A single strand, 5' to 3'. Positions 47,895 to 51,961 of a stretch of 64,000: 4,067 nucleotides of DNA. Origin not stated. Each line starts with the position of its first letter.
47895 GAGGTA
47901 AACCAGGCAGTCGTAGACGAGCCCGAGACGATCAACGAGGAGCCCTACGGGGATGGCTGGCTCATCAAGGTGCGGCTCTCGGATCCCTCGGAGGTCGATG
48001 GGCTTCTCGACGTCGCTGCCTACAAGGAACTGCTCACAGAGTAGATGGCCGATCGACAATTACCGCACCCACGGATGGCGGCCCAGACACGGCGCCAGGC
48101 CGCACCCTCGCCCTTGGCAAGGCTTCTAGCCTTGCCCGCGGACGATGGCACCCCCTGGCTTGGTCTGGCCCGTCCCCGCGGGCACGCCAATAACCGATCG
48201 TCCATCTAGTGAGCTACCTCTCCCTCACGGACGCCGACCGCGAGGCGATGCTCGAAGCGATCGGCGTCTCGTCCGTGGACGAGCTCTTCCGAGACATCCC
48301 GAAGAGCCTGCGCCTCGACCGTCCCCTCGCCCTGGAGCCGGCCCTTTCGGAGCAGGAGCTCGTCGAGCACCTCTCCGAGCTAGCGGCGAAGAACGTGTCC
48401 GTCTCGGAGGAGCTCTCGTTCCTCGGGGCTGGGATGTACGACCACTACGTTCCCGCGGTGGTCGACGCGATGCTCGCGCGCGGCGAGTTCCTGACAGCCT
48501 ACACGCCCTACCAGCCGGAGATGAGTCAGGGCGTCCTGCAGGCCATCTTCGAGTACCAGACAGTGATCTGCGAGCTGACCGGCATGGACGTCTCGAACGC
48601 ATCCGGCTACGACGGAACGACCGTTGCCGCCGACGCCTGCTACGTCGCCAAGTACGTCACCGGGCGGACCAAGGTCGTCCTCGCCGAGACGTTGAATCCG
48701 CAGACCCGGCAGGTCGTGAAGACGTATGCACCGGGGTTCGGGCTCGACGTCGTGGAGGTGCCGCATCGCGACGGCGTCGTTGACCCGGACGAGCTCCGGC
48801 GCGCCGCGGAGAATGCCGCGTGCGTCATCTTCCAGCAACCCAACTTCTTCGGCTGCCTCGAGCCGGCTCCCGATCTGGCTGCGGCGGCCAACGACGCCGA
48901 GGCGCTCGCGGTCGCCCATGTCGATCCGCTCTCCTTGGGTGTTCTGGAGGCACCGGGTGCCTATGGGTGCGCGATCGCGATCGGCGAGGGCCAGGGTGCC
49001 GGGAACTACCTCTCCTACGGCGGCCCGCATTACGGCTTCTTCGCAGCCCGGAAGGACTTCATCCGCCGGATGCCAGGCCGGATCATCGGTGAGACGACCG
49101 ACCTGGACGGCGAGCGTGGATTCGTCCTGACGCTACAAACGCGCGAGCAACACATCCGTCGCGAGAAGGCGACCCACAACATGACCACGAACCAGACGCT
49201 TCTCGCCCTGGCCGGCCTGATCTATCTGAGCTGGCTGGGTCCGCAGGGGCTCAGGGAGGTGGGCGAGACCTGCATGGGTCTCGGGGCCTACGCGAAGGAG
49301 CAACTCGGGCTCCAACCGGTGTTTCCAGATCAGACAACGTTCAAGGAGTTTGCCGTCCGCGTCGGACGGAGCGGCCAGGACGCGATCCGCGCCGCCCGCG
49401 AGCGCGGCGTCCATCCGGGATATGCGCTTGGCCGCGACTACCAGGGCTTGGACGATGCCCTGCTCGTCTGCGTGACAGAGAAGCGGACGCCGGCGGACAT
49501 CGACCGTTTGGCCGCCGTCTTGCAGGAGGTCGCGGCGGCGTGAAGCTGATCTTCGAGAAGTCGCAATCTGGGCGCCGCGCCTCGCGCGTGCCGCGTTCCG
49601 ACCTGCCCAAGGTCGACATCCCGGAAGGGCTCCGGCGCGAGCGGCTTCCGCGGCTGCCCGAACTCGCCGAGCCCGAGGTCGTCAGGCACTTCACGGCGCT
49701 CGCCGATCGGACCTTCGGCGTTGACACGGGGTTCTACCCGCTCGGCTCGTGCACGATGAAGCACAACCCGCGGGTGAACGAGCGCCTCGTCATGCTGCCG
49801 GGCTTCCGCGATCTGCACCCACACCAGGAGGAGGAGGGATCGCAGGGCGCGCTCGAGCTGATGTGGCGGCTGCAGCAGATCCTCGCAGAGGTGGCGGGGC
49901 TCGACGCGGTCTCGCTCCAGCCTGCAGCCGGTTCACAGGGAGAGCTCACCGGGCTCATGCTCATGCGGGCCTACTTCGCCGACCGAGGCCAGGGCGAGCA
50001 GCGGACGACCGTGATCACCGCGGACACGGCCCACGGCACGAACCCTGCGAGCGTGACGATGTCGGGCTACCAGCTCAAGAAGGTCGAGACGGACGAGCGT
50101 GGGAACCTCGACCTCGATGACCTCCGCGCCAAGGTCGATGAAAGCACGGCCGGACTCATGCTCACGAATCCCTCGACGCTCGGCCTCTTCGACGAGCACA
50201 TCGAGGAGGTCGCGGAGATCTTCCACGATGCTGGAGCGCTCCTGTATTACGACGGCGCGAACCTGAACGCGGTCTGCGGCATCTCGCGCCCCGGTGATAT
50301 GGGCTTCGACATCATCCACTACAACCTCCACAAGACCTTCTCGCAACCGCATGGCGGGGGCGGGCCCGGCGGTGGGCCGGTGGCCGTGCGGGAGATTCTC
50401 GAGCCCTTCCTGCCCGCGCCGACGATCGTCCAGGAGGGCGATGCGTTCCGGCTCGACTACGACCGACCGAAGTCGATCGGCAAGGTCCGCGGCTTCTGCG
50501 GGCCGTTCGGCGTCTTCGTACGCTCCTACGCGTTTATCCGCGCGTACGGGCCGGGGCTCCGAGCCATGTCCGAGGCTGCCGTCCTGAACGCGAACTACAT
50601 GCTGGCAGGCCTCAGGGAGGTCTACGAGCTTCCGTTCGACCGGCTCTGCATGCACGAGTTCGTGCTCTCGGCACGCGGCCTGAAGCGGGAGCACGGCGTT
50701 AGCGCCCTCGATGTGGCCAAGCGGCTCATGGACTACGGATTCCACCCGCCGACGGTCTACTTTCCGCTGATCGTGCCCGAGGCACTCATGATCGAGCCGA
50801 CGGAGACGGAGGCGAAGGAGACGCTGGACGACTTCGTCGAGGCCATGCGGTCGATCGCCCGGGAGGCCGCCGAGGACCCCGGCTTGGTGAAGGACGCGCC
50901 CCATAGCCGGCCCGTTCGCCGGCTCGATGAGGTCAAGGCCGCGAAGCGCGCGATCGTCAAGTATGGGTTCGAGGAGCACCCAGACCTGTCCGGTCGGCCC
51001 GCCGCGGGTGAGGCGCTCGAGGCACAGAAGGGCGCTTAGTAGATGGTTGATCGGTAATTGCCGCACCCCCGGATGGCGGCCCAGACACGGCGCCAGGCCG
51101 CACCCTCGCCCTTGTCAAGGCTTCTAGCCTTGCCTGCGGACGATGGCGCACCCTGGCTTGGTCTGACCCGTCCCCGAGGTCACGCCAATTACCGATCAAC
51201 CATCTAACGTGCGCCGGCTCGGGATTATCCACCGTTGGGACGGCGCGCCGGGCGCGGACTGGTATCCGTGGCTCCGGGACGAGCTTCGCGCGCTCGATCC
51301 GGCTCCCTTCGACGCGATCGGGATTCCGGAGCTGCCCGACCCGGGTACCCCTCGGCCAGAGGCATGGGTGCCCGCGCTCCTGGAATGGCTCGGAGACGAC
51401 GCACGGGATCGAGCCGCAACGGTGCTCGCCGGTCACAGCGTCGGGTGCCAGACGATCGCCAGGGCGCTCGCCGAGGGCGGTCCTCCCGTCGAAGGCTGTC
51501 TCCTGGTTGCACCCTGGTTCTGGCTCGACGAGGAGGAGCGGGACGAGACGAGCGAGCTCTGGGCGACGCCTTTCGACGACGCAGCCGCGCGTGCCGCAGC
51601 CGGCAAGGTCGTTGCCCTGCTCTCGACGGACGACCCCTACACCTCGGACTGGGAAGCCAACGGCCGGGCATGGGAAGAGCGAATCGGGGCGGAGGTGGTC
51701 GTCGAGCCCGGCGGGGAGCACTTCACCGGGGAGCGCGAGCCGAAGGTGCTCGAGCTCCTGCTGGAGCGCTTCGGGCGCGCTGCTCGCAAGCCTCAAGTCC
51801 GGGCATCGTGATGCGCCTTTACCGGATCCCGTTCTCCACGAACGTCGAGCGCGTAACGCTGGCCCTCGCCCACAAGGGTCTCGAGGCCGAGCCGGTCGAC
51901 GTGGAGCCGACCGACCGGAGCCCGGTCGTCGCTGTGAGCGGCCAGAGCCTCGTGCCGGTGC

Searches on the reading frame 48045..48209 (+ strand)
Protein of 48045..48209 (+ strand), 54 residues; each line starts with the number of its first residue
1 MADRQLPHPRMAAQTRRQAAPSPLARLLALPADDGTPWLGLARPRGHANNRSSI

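Call 49: search_protein_families(library=pfam, proteins=[window:48045-48209:+], max_evalue=10)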
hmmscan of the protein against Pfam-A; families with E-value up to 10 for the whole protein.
window:48045-48209:+ (54 aa): 0 families

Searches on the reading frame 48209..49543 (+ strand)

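Call 12: search_protein_families(library=pfam, proteins=[window:48209-49543:+], max_evalue=0.001)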
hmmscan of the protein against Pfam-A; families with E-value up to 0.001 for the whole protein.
window:48209-49543:+ (444 aa): 1 family
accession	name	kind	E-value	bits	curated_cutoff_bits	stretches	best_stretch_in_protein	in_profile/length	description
PF02347.22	GDC-P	-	3e-121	405.7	26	1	2-438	2-429/429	Glycine cleavage system P-protein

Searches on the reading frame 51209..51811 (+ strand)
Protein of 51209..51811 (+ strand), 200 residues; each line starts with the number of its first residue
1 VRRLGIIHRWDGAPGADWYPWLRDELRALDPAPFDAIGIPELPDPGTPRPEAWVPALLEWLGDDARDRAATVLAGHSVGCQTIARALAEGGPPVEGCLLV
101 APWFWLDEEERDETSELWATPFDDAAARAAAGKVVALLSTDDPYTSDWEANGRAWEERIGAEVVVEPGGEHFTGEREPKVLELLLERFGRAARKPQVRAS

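Call 12: search_protein_families(library=pfam, proteins=[window:51209-51811:+], max_evalue=0.001)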
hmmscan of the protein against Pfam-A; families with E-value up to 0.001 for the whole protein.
window:51209-51811:+ (200 aa): 2 families
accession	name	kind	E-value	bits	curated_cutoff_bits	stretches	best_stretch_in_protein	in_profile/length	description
PF06821.19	Ser_hydrolase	-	9.9e-12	45.5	22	1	6-173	3-155/172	Serine hydrolase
PF12697.13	Abhydrolase_6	-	8e-05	23.8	26.3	0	14-112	5-94/217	Alpha/beta hydrolase family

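Call 48: find_encoding_contigs(protein=window:51209-51811:+, flank=2500, max_places=6)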
Protein window:51209-51811:+ (200 aa): no gene with exactly this product is on record in the collection.
